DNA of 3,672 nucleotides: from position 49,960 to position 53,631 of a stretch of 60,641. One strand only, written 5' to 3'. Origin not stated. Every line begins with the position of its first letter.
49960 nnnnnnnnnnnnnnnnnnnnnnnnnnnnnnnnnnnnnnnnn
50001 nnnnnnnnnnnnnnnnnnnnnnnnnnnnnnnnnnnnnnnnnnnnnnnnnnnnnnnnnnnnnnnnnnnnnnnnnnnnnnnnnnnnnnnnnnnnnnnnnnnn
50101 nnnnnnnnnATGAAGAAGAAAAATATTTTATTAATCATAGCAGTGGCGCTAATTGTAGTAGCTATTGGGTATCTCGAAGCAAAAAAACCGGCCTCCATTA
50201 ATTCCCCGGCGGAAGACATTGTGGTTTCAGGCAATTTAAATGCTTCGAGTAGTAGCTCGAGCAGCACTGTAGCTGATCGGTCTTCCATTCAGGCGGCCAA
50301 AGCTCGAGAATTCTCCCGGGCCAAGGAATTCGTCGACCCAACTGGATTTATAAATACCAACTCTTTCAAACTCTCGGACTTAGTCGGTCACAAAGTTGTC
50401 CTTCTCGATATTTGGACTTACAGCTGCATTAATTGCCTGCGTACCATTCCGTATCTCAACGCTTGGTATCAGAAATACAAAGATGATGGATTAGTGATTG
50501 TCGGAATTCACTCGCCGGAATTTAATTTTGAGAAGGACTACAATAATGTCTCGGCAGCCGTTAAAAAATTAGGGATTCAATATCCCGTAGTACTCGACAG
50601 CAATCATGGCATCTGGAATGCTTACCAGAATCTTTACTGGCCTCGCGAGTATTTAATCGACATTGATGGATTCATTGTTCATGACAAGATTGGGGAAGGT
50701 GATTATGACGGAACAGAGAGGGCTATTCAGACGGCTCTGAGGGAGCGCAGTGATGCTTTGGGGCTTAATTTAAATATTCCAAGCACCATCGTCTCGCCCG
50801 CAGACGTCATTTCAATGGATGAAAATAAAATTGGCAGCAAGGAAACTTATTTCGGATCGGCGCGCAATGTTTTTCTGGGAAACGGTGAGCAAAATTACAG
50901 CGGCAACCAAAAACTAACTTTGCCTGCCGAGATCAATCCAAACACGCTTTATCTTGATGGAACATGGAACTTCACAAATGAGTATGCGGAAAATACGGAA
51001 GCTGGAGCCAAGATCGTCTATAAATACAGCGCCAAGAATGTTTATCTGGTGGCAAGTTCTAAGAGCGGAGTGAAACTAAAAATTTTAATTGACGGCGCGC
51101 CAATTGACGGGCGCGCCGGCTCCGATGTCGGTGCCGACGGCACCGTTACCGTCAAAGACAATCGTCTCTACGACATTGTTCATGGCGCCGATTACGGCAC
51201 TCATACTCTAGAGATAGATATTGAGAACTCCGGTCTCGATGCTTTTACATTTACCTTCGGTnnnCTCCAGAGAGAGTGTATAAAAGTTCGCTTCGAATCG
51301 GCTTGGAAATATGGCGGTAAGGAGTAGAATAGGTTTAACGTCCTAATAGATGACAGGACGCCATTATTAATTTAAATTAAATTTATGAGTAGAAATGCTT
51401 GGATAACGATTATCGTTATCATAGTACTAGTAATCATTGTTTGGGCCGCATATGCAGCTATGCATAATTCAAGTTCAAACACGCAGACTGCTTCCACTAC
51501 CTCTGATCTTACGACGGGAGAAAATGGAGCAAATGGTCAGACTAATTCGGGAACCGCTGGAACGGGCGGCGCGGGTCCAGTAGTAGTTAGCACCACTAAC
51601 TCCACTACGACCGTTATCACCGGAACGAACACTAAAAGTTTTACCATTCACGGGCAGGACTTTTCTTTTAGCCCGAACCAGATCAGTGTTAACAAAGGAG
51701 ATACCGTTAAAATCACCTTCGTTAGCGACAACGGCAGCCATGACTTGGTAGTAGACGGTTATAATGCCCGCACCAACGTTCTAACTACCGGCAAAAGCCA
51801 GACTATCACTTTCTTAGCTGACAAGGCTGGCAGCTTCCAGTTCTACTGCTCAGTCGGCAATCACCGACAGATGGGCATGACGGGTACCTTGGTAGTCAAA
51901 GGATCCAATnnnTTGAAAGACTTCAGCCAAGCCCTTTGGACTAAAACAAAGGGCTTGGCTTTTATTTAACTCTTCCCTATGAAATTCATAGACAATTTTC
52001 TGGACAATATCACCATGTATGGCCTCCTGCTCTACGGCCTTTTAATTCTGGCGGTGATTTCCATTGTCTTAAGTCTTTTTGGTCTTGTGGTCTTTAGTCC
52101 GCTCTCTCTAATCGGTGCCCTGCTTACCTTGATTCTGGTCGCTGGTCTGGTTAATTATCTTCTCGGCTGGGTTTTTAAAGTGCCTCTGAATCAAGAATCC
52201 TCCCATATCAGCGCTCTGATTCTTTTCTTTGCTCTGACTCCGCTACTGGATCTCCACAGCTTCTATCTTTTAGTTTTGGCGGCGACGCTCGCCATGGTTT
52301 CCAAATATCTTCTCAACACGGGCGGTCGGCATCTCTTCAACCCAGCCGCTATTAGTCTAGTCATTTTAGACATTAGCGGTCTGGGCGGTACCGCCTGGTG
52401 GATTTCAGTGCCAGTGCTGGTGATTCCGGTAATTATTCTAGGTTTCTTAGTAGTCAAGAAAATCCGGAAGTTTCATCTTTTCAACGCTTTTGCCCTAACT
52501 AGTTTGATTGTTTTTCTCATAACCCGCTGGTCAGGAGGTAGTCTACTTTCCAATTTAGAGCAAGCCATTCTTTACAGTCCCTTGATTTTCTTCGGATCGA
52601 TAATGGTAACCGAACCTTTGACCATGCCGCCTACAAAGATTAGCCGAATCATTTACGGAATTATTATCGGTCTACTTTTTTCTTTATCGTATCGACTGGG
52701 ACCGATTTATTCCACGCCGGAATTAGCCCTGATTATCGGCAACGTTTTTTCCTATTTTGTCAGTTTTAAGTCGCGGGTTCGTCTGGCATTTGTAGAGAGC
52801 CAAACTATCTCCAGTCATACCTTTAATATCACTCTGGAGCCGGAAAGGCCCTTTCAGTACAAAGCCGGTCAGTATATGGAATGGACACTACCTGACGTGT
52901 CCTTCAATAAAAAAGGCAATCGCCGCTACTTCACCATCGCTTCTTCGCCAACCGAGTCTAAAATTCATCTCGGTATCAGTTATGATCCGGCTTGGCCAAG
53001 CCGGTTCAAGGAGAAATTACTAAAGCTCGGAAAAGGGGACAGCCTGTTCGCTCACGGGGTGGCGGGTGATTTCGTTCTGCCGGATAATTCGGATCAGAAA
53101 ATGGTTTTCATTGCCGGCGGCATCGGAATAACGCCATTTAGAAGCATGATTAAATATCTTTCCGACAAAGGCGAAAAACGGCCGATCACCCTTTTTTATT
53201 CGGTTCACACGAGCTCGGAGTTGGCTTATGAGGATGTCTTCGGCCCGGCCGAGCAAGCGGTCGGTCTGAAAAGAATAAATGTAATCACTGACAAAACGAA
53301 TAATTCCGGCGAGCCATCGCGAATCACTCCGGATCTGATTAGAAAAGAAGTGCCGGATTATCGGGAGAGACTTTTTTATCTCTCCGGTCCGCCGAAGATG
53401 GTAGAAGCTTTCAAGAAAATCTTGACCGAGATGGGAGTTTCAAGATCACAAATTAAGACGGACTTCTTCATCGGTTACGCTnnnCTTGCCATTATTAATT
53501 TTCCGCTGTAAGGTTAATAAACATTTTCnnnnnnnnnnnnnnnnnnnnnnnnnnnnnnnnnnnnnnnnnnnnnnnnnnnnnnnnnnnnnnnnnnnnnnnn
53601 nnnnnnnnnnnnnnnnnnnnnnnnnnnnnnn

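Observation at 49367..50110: Circularly permuted CcdA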

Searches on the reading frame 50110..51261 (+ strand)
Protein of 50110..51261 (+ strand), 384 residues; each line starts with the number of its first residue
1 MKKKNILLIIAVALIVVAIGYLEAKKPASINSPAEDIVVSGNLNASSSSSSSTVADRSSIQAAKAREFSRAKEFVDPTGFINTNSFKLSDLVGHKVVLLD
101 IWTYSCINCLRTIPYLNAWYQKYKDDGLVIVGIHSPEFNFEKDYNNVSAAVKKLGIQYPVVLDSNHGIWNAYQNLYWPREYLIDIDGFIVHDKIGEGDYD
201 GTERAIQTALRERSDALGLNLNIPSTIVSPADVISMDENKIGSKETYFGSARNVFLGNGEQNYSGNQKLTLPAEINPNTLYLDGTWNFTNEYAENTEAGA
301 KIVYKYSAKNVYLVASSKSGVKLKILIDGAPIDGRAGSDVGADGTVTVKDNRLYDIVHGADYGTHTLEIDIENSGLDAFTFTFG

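Call 3: search_protein_families(library=pfam, proteins=[window:50110-51261:+], max_evalue=0.01)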
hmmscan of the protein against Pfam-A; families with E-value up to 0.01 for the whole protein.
window:50110-51261:+ (384 aa): 4 families
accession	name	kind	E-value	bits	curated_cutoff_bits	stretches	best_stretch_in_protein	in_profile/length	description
PF17991.7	Thioredoxin_10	-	1.9e-34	119.7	27.1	1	243-384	1-142/142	Thioredoxin like C-terminal domain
PF00578.27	AhpC-TSA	-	8.3e-13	48.8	26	1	82-191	14-123/124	AhpC/TSA family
PF08534.16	Redoxin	-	3.2e-12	46.9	26.6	1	82-205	17-143/148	Redoxin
PF13905.12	Thioredoxin_8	-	2.8e-10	40.8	27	1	95-188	2-93/94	Thioredoxin-like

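Call 31: search_protein_families(library=ncbifam, proteins=[window:50110-51261:+], max_evalue=0.001)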
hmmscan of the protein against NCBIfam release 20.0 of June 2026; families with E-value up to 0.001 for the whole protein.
window:50110-51261:+ (384 aa): 7 families
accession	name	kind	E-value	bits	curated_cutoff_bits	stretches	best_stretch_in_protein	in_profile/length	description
NF002854.0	PRK03147.1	subfamily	3.1e-18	66.3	170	1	68-197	39-160/176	thiol-disulfide oxidoreductase ResA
NF041202.1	StoA_CxxC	exception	7.8e-10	38.9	210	1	93-195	52-150/163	endospore biogenesis thiol-disulfide oxidoreductase StoA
NF047696.1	ThlDiSintTplARhiz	equivalog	1.2e-05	25.2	230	1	5-157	13-161/219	thiol:disulfide interchange protein TlpA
NF010625.0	PRK14018.1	equivalog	2.4e-05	23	522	1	93-195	55-158/521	bifunctional peptide-methionine (S)-S-oxide reductase MsrA/peptide-methionine (R)-S-oxide reductase MsrB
NF041054.1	WAxxUGC_long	equivalog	4.3e-05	23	300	1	82-192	93-197/354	ResA-like WAxxUGC motif-containing protein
NF011941.0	PRK15412.1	equivalog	6.9e-05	22.4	359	1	91-198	65-164/185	thiol:disulfide interchange protein DsbE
TIGR00385.1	dsbE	subfamily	0.00013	21.6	123.15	1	90-198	58-159/173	DsbE family thiol:disulfide interchange protein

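Call 49: search_solved_structures(query=window:50110-51261:+, max_evalue=0.00001)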
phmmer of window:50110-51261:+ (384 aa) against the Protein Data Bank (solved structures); distinct sequences matched with E-value up to 0.00001: 20.
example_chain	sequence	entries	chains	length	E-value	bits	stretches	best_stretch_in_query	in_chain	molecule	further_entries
2hyx_A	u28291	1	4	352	1.3e-55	192.2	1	57-384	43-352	Protein dipZ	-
5cyy_A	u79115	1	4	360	1.7e-55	191.9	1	57-384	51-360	Protein DipZ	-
7djj_A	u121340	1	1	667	3.6e-20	75.6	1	72-210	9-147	Protein SUPPRESSOR OF QUENCHING 1, chloroplastic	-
6gc1_A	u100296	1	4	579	1.3e-19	73.7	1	73-203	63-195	NHL repeat-containing protein 2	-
7djk_A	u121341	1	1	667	4.5e-18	68.7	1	72-210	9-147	Protein SUPPRESSOR OF QUENCHING 1, chloroplastic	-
2b5x_A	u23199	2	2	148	1.5e-14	57.1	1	88-212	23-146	YkuV protein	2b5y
4nmu_A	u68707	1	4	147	2.1e-12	50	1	83-200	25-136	Thiol-disulfide oxidoreductase ResA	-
3c71_A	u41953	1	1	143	2.2e-10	43.4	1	82-191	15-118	Thiol-disulfide oxidoreductase resA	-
3c73_A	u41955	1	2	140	2.5e-10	43.2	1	82-191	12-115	Thiol-disulfide oxidoreductase resA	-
2h1b_A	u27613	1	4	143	5.6e-10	42.1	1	82-191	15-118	Thiol-disulfide oxidoreductase resA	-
1st9_A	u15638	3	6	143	5.6e-10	42.1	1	82-191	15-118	Thiol-disulfide oxidoreductase resA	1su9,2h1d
2f9s_A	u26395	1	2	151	6.5e-10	41.8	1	82-191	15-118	Thiol-disulfide oxidoreductase resA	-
2h1a_A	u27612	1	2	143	9.4e-09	38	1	82-191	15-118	Thiol-disulfide oxidoreductase resA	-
2h19_A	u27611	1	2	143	1e-08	37.9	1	82-191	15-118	Thiol-disulfide oxidoreductase resA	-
2lrn_A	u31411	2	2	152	3.6e-08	36.1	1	81-207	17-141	Thiol:disulfide interchange protein | Putative thiol-disulfide oxidoreductase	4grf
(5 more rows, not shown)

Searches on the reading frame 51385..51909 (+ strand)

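Call 3: search_protein_families(library=pfam, proteins=[window:51385-51909:+], max_evalue=0.01)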
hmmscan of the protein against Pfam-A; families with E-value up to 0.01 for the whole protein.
window:51385-51909:+ (175 aa): 6 families
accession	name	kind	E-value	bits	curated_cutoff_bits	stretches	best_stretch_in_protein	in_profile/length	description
PF13473.12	Cupredoxin_1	-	5.4e-12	46.1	27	1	81-171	18-104/104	Cupredoxin-like domain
PF00127.26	Copper-bind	-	1.7e-09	38.4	21.2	1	86-172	5-99/99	Copper binding proteins, plastocyanin/azurin family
PF07731.20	Cu-oxidase_2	-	4.3e-07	30.2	20.4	1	38-172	8-134/137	Multicopper oxidase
PF23509.1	MSMEG_3727_PQQ-assoc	-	1.8e-05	24.7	27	1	78-174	39-137/152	MSMEG_3727, PQQ-associated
PF07732.21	Cu-oxidase_3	-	5.3e-05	23.7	21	1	120-174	61-117/119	Multicopper oxidase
PF06682.17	SARAF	-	0.0027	17.9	30.8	1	3-66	157-220/333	SOCE-associated regulatory factor of calcium homoeostasis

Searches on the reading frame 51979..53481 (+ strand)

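Call 3: search_protein_families(library=pfam, proteins=[window:51979-53481:+], max_evalue=0.01)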
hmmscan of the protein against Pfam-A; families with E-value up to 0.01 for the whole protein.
window:51979-53481:+ (501 aa): 4 families
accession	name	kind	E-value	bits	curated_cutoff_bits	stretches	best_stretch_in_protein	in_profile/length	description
PF00175.26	NAD_binding_1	-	2.3e-12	47.9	22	1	377-479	1-108/109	Oxidoreductase NAD-binding domain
PF03116.20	NQR2_RnfD_RnfE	-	4e-07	30.2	27.7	1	137-260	168-285/296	NQR2, RnfD, RnfE family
PF08022.18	FAD_binding_8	-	0.0025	18.3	22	1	276-352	11-87/109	FAD-binding domain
PF08030.17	NAD_binding_6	-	0.0051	17.3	22.2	0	375-415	4-49/156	Ferric reductase NAD binding domain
